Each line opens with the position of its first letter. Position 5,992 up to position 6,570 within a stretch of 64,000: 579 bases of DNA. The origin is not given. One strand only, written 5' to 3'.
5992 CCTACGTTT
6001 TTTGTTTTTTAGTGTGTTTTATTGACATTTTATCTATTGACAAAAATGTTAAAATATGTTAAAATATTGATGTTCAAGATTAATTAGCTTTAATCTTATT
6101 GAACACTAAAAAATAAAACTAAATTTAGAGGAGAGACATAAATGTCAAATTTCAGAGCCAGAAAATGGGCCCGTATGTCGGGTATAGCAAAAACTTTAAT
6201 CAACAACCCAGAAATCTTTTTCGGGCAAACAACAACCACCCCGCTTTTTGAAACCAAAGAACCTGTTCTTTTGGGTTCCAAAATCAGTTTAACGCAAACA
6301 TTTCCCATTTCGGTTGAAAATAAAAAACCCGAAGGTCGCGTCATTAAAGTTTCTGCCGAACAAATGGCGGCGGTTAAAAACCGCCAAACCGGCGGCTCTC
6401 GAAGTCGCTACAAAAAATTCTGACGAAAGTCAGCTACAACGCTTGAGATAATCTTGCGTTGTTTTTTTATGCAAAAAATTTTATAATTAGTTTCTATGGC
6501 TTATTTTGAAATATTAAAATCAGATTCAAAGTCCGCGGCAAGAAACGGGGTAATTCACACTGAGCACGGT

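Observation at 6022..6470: Strong promoter, GC-enriched 370-nt transcript and terminator ending 28 nt before tgt: candidate riboswitch, attenuator or ncRNA versus an atypical 93-aa ORF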

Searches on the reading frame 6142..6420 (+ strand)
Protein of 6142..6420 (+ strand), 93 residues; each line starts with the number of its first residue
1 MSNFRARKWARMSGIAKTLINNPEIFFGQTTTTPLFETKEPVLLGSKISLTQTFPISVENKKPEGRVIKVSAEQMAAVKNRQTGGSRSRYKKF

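Call 6: search_protein_families(library=pfam, proteins=[window:6142-6420:+], max_evalue=1)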
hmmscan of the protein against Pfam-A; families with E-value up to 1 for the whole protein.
window:6142-6420:+ (93 aa): 0 families

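Call 8: find_homologous_proteins(query=window:6142-6420:+, max_evalue=0.01)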
Query window:6142-6420:+ (93 aa): 1 proteins with E <= 0.01 among 2 candidates.
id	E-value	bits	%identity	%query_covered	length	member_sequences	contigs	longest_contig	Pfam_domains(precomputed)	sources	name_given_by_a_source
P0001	3.5e-53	195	100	100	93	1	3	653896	-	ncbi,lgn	-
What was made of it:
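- That is not expected of decaying sequence in a small genome; the longest contig carrying this ORF is 654 kb (call 8).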

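Call 9: search_protein_families(library=ncbifam, proteins=[window:6142-6420:+], max_evalue=10)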
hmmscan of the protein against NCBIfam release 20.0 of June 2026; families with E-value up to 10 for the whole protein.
window:6142-6420:+ (93 aa): 0 families

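Call 10: search_protein_families(library=phrogs, proteins=[window:6142-6420:+], max_evalue=10)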
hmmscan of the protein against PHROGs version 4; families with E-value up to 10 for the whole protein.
window:6142-6420:+ (93 aa): 0 families

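Call 15: find_encoding_contigs(protein=P0001, flank=5000, max_places=6)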
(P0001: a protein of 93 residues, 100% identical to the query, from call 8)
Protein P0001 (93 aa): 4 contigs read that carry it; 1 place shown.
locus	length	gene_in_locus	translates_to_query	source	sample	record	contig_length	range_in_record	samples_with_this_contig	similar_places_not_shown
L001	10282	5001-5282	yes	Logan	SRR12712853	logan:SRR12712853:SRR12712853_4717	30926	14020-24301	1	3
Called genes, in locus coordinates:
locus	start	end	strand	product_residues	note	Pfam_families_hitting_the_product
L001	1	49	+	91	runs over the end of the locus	PF00312:Ribosomal_S15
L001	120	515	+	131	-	-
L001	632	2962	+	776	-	PF01138:RNase_PH, PF03725:RNase_PH_C, PF03726:PNPase (weak), PF01138:RNase_PH, PF00013:KH_1, PF00575:S1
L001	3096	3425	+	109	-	-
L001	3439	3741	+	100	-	-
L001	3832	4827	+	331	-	PF01636:APH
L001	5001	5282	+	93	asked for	-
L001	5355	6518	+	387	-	PF01702:TGT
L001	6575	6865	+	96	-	-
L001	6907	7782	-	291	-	-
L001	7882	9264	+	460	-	PF00587:tRNA-synt_2b (weak), PF03129:HGTP_anticodon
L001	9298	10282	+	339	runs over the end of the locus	PF00557:Peptidase_M24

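Call 19: search_protein_representatives(protein=window:6142-6420:+)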
Query: 93 residues. Proteins with E-value up to 0.001 (for the whole library): 1; up to 1e-10: 1; up to 1e-30: 1. The best 1 are listed.
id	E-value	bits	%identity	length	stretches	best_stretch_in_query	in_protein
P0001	1.1e-53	194.7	100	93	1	1-93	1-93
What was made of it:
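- On Protein-coding gene (SD-led class of this genome): Only the sequence itself was found (calls 8, 19).
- No homologue exists in 5.8 billion clusters or in 1.84 billion representatives read exhaustively, so no substitution pattern can be examined (calls 8, 19). No protein homologue exists anywhere (calls 8, 19).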

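Call 23: find_related_loci(query=window:6142-6420:+, collection=viral_contigs, flank=3000)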
Query window:6142-6420:+ (93 aa) in viral_contigs; peptide patterns used: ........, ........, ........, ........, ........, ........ (x = any residue, [..] = any of these).
6 stretches matched a pattern, but none encodes a relative of the query by tblastn (E <= 1e-3).

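Call 24: find_related_loci(query=window:6142-6420:+, collection=metagenome_contigs, flank=5000)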
Query window:6142-6420:+ (93 aa) in metagenome_contigs; peptide patterns used: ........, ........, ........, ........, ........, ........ (x = any residue, [..] = any of these).
308 stretches matched a pattern, but none encodes a relative of the query by tblastn (E <= 1e-3).

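Call 33: predict_structure(protein=window:6142-6420:+)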
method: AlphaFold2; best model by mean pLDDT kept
length: 93 residues; sequences in the alignment: 1
mean_pLDDT: 69.9   pTM: 0.24
mean pLDDT of the five models: 69.9, 68.1, 67.1, 63.6, 60.4
residues with pLDDT >= 90: 1; 70-90: 38; 50-70: 54; < 50: 0
segments of 3 or more residues with pLDDT < 50: none
pLDDT, mean of each block of 10 residues (from residue 1): 82 87 72 58 55 58 67 83 66 70
secondary structure, 60 per line:
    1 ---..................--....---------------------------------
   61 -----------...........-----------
elements in order: H4-21 H24-27 H72-82
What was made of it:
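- AlphaFold2 on the single sequence gives only two helices and no compact fold (pLDDT 70, pTM 0.24; call 33).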

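Call 36: search_solved_structures(query=window:6142-6420:+, max_evalue=10)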
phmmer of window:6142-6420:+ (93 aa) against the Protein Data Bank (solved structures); distinct sequences matched with E-value up to 10: 0.

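Call 57: fold_search(model_id=the predicted structure, library=pdb)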
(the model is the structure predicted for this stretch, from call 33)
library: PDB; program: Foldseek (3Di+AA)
matches with E <= 10: 1; with E <= 0.001: 0
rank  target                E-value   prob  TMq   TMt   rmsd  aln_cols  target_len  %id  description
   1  6zhe_C                9.2e+00  0.01  0.15  0.04  22.6        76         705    8  Cryo-EM structure of DNA-PK dimer (released 2020-10-21)
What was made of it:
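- Tried and rejected: Foldseek against the PDB gave no meaningful match (calls 33, 57).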

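Call 61: search_protein_families(library=padloc, proteins=[window:6142-6420:+], max_evalue=1)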
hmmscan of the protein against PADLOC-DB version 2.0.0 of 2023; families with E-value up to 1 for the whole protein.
window:6142-6420:+ (93 aa): 0 families

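Call 63: list_cluster_members(proteins=[P0001, P0002])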
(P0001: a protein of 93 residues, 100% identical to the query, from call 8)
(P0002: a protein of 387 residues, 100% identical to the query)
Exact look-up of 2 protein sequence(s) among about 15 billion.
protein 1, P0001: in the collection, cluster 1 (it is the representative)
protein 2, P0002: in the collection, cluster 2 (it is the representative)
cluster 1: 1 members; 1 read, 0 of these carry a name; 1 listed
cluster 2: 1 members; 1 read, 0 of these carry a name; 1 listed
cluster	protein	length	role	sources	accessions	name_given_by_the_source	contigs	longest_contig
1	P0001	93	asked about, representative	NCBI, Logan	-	-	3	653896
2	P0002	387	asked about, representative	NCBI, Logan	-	-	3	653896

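Call 67: search_dna_similar(query=window:6142-6420:+, collection=phages, mode=protein, max_evalue=1, max_rows=5)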
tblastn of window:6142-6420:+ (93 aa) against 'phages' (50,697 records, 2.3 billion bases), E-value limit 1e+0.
No match.
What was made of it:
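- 6142..6423 (+): 93-codon ORF for a basic ORFan protein (pI 10.8; no Cys, Asp or His). This is the probable coding sequence. No homologue was found (calls 8, 19, 23, 24, 36, 67).
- Tried and rejected: Protein homology: the word-indexed search, the exhaustive phmmer run, PDB sequences, phage tblastn, and viral and metagenome contig scans returned only the sequence itself (calls 8, 19, 36, 67, 23, 24).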
